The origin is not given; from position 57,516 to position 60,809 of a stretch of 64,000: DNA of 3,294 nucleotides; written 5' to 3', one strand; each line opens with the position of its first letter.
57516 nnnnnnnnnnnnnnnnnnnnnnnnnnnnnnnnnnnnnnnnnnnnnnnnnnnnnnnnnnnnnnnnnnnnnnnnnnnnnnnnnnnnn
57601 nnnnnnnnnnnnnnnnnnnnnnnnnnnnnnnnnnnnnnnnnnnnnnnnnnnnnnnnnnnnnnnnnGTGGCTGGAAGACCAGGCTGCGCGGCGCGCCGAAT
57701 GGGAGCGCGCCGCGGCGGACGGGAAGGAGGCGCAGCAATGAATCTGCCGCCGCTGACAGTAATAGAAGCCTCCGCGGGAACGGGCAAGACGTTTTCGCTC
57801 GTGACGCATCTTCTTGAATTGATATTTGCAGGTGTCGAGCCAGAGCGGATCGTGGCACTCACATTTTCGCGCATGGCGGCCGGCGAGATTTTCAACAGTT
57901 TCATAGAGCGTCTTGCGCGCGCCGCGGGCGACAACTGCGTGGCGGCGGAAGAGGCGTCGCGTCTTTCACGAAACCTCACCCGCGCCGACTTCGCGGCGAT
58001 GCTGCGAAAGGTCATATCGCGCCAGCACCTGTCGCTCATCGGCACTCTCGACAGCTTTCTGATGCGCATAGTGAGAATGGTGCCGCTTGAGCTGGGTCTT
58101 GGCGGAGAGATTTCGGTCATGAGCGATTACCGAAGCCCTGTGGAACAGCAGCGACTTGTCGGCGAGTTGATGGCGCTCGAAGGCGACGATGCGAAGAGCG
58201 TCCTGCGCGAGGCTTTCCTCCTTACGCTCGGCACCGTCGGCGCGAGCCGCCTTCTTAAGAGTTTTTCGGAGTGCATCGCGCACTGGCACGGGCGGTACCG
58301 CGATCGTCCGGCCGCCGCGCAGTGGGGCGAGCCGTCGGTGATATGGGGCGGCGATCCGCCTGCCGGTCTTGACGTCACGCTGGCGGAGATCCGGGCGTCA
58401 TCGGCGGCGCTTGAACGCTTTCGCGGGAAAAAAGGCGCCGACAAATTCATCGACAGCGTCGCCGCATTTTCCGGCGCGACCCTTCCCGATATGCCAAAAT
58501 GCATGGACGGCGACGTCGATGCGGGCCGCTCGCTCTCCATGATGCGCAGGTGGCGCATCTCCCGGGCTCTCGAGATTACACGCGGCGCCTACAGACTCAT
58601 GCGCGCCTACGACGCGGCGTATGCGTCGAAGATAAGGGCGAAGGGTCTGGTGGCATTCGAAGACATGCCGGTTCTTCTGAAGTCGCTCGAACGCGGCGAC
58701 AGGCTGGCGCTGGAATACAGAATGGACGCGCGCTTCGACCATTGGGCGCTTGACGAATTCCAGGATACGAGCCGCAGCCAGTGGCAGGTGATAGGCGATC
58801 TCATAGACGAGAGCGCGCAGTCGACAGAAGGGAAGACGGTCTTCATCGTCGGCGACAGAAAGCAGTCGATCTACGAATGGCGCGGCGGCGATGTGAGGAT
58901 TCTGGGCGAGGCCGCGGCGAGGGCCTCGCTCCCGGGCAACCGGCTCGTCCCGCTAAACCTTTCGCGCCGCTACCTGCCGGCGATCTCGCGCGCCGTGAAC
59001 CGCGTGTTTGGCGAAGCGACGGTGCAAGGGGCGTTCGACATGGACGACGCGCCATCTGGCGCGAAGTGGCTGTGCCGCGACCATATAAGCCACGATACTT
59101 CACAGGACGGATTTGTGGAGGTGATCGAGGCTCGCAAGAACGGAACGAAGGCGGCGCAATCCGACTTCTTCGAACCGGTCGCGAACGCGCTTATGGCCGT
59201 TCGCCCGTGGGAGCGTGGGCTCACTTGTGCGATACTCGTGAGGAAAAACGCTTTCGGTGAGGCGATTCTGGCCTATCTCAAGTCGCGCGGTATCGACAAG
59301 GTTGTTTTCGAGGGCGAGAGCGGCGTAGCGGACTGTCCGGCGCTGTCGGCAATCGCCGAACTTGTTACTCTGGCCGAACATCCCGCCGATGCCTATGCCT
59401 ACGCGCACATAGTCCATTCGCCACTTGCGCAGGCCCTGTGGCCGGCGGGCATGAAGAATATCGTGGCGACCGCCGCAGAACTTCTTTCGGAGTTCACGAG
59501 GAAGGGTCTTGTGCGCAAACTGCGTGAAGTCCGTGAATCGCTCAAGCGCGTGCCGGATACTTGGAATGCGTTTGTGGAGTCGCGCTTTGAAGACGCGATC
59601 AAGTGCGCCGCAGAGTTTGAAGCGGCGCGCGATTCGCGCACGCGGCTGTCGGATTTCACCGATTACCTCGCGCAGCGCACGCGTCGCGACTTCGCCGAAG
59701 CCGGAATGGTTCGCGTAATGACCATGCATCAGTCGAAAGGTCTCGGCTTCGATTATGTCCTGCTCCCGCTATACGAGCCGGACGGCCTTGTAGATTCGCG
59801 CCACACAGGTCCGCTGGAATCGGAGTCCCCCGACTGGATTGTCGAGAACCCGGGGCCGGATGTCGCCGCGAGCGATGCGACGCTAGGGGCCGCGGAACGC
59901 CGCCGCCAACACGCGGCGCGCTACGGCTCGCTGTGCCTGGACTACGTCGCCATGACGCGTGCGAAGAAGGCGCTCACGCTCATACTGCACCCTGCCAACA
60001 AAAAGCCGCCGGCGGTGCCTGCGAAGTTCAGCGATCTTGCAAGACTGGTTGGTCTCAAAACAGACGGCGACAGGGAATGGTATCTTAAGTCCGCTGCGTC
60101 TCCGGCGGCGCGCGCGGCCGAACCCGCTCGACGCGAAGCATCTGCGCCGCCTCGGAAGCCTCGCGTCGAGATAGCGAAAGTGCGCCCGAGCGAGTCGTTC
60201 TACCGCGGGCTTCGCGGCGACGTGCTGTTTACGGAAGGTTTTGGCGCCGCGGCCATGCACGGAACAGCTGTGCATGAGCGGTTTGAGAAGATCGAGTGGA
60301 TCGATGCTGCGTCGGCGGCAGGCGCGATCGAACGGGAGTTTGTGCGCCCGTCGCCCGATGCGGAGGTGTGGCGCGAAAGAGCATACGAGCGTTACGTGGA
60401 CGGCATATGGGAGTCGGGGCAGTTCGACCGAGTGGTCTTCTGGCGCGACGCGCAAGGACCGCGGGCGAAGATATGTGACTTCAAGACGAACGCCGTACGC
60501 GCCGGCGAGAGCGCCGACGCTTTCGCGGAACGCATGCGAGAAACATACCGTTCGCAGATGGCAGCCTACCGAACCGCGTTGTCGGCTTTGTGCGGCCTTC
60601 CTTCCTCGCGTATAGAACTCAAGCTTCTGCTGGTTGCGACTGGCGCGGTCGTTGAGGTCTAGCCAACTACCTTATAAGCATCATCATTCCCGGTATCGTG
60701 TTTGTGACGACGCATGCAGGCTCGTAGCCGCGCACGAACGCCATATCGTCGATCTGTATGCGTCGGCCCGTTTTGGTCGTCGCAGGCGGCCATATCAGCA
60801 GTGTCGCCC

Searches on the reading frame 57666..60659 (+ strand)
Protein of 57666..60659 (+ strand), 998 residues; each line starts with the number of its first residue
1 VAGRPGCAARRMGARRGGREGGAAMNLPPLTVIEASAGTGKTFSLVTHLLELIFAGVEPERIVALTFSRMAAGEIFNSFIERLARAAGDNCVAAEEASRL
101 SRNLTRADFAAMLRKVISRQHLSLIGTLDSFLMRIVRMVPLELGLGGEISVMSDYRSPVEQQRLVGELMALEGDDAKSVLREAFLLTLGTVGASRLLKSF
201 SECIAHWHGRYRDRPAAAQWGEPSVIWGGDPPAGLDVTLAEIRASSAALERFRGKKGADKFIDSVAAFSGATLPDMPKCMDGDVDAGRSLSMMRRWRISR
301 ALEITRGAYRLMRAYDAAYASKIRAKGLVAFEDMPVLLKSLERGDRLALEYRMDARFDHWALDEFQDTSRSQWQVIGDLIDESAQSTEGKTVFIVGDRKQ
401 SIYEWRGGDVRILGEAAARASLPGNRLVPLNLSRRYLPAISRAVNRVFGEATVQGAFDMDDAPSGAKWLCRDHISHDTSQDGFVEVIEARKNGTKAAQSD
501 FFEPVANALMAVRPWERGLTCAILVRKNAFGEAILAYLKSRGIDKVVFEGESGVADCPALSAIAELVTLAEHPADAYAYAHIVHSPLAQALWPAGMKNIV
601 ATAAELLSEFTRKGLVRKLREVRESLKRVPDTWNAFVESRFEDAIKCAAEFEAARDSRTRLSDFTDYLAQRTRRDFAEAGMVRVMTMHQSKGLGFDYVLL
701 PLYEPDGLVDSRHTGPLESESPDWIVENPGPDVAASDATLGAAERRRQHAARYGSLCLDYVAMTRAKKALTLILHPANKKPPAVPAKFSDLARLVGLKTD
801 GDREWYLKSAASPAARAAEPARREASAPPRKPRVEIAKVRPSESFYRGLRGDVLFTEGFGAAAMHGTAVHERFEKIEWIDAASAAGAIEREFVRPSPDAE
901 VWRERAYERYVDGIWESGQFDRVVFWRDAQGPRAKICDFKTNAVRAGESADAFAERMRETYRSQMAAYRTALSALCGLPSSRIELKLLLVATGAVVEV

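Call 14: search_protein_families(library=pfam, proteins=[window:57666-60659:+], max_evalue=0.01)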
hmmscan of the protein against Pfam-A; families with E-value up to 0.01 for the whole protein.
window:57666-60659:+ (998 aa): 5 families
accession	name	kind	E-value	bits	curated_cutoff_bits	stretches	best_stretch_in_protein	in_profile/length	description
PF00580.27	UvrD-helicase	-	1.2e-31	110.9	23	1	31-415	16-265/271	UvrD/REP helicase N-terminal domain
PF13361.12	UvrD_C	-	6.9e-11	42.6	25.6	1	652-775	252-348/350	UvrD-like helicase C-terminal domain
PF13245.12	AAA_19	-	1e-07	32.6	25.1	0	29-79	12-61/134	AAA domain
PF13538.12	UvrD_C_2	-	2.9e-05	24.3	27.4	0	682-702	2-24/52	UvrD-like helicase C-terminal domain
PF01443.25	Viral_helicase1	-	0.00037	20.8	21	0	629-706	127-202/228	Viral superfamily 1 RNA helicase core domain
